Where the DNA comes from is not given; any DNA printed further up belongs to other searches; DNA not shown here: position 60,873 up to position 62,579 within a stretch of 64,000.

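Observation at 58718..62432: Terminator-bounded, translationally coupled AAA_5 ATPase, LRR protein and VWA/pseudo-zincin module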

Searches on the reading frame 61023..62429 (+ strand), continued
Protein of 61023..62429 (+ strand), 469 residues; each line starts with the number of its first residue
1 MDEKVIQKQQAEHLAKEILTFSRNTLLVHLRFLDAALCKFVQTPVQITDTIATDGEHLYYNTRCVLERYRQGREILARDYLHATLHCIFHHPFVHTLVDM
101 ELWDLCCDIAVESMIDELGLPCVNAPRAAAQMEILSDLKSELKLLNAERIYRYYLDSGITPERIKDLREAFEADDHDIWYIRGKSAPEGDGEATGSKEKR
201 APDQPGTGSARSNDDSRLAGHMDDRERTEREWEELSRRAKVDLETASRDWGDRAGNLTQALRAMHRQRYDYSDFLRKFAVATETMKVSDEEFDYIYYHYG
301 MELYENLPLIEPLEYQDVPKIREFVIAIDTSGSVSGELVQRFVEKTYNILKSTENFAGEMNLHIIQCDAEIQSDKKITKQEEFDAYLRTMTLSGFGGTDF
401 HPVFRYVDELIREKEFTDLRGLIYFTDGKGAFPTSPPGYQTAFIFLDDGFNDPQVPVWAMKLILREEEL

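Call 56: find_encoding_contigs(protein=P0022, flank=8000, max_places=1)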
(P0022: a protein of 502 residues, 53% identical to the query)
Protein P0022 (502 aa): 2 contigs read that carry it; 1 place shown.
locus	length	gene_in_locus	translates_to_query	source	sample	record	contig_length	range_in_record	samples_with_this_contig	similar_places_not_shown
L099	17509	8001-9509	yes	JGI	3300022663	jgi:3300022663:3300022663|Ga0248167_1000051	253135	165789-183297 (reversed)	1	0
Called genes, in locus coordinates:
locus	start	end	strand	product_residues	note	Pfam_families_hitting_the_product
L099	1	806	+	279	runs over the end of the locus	PF13938:DUF4213 (weak), PF04016:DUF364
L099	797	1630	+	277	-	PF02625:XdhC_CoxI, PF13478:XdhC_C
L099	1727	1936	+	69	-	PF03459:TOBE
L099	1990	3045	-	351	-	PF00005:ABC_tran, PF03459:TOBE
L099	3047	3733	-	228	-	PF00528:BPD_transp_1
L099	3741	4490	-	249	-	PF01547:SBP_bac_1, PF13531:SBP_bac_11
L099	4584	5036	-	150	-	PF03473:MOSC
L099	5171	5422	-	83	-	-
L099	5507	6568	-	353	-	PF04055:Radical_SAM, PF06463:Mob_synth_C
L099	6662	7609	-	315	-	PF13557:Phenol_MetA_deg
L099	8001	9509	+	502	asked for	PF13203:DUF2201_N (weak), PF09967:DUF2201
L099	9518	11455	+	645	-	-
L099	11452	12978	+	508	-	PF00004:AAA, PF07728:AAA_5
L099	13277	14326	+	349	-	PF02625:XdhC_CoxI, PF13478:XdhC_C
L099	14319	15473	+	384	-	PF12804:NTP_transf_3, PF01966:HD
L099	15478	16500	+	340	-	PF00994:MoCF_biosynth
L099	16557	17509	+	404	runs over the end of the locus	PF00083:Sugar_tr, PF07690:MFS_1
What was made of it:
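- L099 embeds the triad among XdhC, MoaA, MOSC, ModABC and MocA genes (call 56).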

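Call 69: search_protein_families(library=pfam, alignment_id=A6, max_evalue=0.00001)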
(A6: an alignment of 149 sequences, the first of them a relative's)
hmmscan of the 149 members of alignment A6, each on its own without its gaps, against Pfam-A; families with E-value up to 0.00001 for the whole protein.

A. member 1, L057:11043-11756:+ (238 aa): 0 families

B. families by the number of members that match (of 149 scanned): 110 families (the first 25 are shown)
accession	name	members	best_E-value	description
PF13306.12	LRR_5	8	1.5e-59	BspA type Leucine rich repeat region (6 copies)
PF00005.33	ABC_tran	5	4.2e-46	ABC transporter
PF13304.12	AAA_21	3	6.9e-20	AAA domain, putative AbiEii toxin, Type IV TA system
PF12796.13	Ank_2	3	5.9e-10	Ankyrin repeats (3 copies)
PF02677.20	QueH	2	2.5e-71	Epoxyqueuosine reductase QueH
PF01987.23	AIM24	2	1.9e-56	Mitochondrial biogenesis AIM24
PF01799.25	Fer2_2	2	4.9e-34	[2Fe-2S] binding domain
PF18731.6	HEPN_Swt1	2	1e-23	Swt1-like HEPN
PF08281.18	Sigma70_r4_2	2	4.8e-18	Sigma-70, region 4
PF00149.33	Metallophos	2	5.6e-15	Calcineurin-like phosphoesterase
PF04542.20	Sigma70_r2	2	9.2e-13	Sigma-70 region 2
PF04545.22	Sigma70_r4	2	6.4e-09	Sigma-70, region 4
PF02463.25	SMC_N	2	7.6e-09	RecF/RecN/SMC N terminal domain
PF00111.32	Fer2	2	2.7e-08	2Fe-2S iron-sulfur cluster binding domain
PF14199.11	DUF4317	1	1.5e-125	Domain of unknown function (DUF4317)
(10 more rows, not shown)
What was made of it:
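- Flanking genes are mostly ordinary (call 69).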

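Call 70: search_protein_families(library=padloc, alignment_id=A6, max_evalue=0.00001)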
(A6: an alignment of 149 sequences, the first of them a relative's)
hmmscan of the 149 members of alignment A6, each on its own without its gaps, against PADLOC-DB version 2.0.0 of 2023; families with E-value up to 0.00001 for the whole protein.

A. member 1, L057:11043-11756:+ (238 aa): 0 families

B. families by the number of members that match (of 149 scanned): 254 families (the first 25 are shown)
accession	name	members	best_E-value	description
PDLC04135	mad3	5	1.1e-36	mads_3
PDLC02980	AriA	4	5e-18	-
PDLC04140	mad8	4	6.3e-13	mads_8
PDLC02914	ATPase-Toprim_I-B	3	1.6e-11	-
PDLC04213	HEC-02A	3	1.9e-08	-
PDLC04786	PDC-S01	2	6.5e-21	-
PDLC04788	PDC-S01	2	6.6e-21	-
PDLC04792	PDC-S01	2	3.7e-18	-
PDLC04134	mad2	2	1.4e-15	mads_2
PDLC03878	NsnB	2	8.8e-09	-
PDLC04214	HEC-02A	2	2.3e-07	-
PDLC03329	MTase_II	1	2e-162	Type II methyltransferase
PDLC03376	MTase_II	1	1.3e-88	Type II methyltransferase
PDLC01742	Cas1b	1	1.5e-83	-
PDLC01335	Cas1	1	1.1e-79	"CAS-I,CAS-II,CAS-III,CAS-IV,CAS-V,CAS-VI; acquisition_1"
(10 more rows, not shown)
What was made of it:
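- Tried and rejected: Most PADLOC hits there are probably generic ABC-ATPase cross-matches, by my reading (calls 69, 70).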

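Call 82: search_solved_structures(query=A1, max_evalue=1, show_alignments=2)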
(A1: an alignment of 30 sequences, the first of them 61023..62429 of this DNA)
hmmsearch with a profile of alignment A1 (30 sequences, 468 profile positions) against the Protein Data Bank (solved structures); distinct sequences matched with E-value up to 1: 1.
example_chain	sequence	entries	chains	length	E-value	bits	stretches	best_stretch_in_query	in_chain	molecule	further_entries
5xxb_C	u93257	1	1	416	0.65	12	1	145-259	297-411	Ribosomal protein uL4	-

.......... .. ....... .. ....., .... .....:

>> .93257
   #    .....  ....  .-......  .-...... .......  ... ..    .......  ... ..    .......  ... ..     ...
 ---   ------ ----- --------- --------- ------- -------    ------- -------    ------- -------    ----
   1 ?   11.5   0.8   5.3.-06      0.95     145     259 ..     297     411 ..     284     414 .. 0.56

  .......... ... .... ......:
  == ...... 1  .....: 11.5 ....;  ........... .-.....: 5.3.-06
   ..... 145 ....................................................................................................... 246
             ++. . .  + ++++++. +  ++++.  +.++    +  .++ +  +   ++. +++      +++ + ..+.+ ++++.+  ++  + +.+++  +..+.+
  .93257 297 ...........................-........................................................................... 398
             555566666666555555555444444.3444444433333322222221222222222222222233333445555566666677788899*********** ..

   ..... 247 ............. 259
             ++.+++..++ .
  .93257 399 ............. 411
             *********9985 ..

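Call 85: search_protein_families(library=pfam, proteins=[L089:3967-4989:+, L091:1216-2220:+, L095:9418-10341:+, L099:9518-11452:+, L097:11388-11921:+, L097:11927-12919:+], max_evalue=0.001)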
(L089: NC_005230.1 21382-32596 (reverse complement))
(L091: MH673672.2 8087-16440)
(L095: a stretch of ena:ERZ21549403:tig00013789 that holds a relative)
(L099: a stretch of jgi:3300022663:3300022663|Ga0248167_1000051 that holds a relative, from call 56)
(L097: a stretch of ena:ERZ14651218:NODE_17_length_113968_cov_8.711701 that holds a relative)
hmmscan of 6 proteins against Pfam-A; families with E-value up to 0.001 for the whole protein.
L089:3967-4989:+ (341 aa): 3 families
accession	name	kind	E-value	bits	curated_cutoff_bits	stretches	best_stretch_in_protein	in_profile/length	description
PF07728.20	AAA_5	-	1.7e-05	25.3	22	1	23-121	3-96/139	AAA domain (dynein-related subfamily)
PF00004.35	AAA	-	1.8e-05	25.6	21.2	1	23-101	2-67/131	ATPase family associated with various cellular activities (AAA)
PF13191.12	AAA_16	-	0.00039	21.4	32.6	1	5-42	11-47/167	AAA ATPase domain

L091:1216-2220:+ (335 aa): 6 families
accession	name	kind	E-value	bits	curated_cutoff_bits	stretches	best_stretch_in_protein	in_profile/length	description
PF00004.35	AAA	-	2.1e-10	41.6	21.2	1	26-136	1-112/131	ATPase family associated with various cellular activities (AAA)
PF13191.12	AAA_16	-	6e-06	27.3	32.6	1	10-48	12-49/167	AAA ATPase domain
PF07728.20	AAA_5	-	5.5e-05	23.6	22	1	26-112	2-90/139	AAA domain (dynein-related subfamily)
PF07726.17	AAA_3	-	6.9e-05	23.2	27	1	26-145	2-122/131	ATPase family associated with various cellular activities (AAA)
PF05673.19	DUF815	-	0.00021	21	23.8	1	2-59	32-92/249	Protein of unknown function (DUF815)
PF05496.18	RuvB_N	-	0.00027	21.2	27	1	3-51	15-61/159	Holliday junction DNA helicase RuvB P-loop domain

L095:9418-10341:+ (308 aa): 0 families

L099:9518-11452:+ (645 aa): 2 families
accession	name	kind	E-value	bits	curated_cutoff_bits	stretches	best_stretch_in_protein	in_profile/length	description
PF13306.12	LRR_5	-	8.1e-119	391.4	27.7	5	312-439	2-126/127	BspA type Leucine rich repeat region (6 copies)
PF13855.12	LRR_8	-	4.9e-12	45.9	27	0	402-439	13-51/61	Leucine rich repeat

L097:11388-11921:+ (178 aa): 0 families

L097:11927-12919:+ (331 aa): 0 families

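Call 93: find_related_loci(query=A1, collection=viral_contigs, flank=8000)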
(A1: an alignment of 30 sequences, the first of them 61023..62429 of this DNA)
Query A1 (469 aa) in viral_contigs; peptide patterns used: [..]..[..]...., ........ (x = any residue, [..] = any of these).
200 stretches matched a pattern; 166 encode a relative of the query (tblastn E <= 1e-3); the best 80 are kept; 80 distinct loci.
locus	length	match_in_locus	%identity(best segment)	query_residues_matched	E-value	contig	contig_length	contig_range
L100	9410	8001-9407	48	9-469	2e-148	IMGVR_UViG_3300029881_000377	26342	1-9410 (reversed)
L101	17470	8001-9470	46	8-469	7e-145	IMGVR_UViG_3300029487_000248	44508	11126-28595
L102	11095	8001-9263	39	14-469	3e-101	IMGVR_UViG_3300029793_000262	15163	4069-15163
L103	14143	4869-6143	35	7-469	1e-84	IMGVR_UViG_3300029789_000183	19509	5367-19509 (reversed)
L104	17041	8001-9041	26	49-439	2e-21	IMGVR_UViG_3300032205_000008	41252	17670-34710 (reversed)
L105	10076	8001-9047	25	19-433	3e-20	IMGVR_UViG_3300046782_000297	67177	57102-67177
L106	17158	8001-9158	27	15-453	5e-20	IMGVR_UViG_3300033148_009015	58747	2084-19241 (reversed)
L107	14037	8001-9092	24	18-443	1e-19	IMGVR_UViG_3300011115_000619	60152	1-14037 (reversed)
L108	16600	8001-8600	30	224-452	2e-19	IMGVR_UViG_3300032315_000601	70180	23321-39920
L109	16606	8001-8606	30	222-452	2e-19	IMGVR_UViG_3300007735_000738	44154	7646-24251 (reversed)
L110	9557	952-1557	29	222-452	2e-19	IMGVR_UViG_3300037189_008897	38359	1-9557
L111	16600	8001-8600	31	224-452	3e-19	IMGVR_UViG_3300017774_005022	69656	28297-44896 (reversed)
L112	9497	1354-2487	26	15-444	3e-19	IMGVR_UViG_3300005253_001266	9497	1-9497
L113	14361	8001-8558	31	230-445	4e-19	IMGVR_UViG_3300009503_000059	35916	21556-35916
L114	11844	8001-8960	24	50-439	1e-18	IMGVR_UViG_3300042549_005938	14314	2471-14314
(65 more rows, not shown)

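Call 96: search_protein_families(library=pfam, proteins=[L079:3008-3886:+, L065:3360-3842:+, L058:4430-6865:+, L042:10301-10807:+, L058:11837-12337:+, L079:13804-14931:+, L079:12563-13219:+, L027:12347-12697:+], max_evalue=0.001)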
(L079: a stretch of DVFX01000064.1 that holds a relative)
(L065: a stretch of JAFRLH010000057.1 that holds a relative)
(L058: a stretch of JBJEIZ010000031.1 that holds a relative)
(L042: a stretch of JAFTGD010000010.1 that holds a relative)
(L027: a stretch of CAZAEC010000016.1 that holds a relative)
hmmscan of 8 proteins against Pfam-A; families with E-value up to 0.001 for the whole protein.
L079:3008-3886:+ (293 aa): 2 families
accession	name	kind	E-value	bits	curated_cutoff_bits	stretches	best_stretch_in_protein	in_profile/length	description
PF00941.27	FAD_binding_5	-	2.1e-36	125.7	27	1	5-178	2-169/170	FAD binding domain in molybdopterin dehydrogenase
PF03450.22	CO_deh_flav_C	-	4.6e-27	94.6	25.5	1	187-286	2-101/102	CO dehydrogenase flavoprotein C-terminal domain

L065:3360-3842:+ (161 aa): 3 families
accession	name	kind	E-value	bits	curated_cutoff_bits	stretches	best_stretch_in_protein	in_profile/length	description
PF01799.25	Fer2_2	-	1.8e-33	115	30.3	1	76-148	1-74/75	[2Fe-2S] binding domain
PF00111.32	Fer2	-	2.3e-06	27.9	21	1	9-62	2-55/77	2Fe-2S iron-sulfur cluster binding domain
PF13085.11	Fer2_3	-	8.5e-06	26.2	27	1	38-82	48-91/107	2Fe-2S iron-sulfur cluster binding domain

L058:4430-6865:+ (812 aa): 3 families
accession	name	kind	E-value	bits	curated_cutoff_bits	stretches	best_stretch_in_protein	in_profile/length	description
PF02738.23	MoCoBD_1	-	4.9e-70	235.8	27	1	181-410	12-243/244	Molybdopterin cofactor-binding domain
PF20256.3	MoCoBD_2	-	1.4e-65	222.1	27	1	438-723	4-283/283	Molybdopterin cofactor-binding domain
PF01315.27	Ald_Xan_dh_C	-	5.1e-33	114.1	31.3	1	41-152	1-110/110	Aldehyde oxidase and xanthine dehydrogenase, a/b hammerhead domain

L042:10301-10807:+ (169 aa): 0 families

L058:11837-12337:+ (167 aa): 0 families

L079:13804-14931:+ (376 aa): 3 families
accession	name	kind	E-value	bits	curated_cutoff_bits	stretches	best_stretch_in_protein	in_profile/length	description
PF05697.18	Trigger_N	-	2.2e-24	86.8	22.2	1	12-140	7-135/144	Bacterial trigger factor protein (TF)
PF05698.19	Trigger_C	-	2.8e-10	40.9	22.7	1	274-368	63-161/162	Bacterial trigger factor protein (TF) C-terminus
PF24480.1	TPGS1_C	-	0.00015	21.9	27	0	185-284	99-194/197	Tubulin polyglutamylase complex subunit 1-like, C-terminal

L079:12563-13219:+ (219 aa): 1 family
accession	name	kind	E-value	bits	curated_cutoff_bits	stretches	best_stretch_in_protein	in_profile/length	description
PF01487.21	DHquinase_I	-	1.7e-18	68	22.2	1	25-212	6-191/230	Type I 3-dehydroquinase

L027:12347-12697:+ (117 aa): 0 families
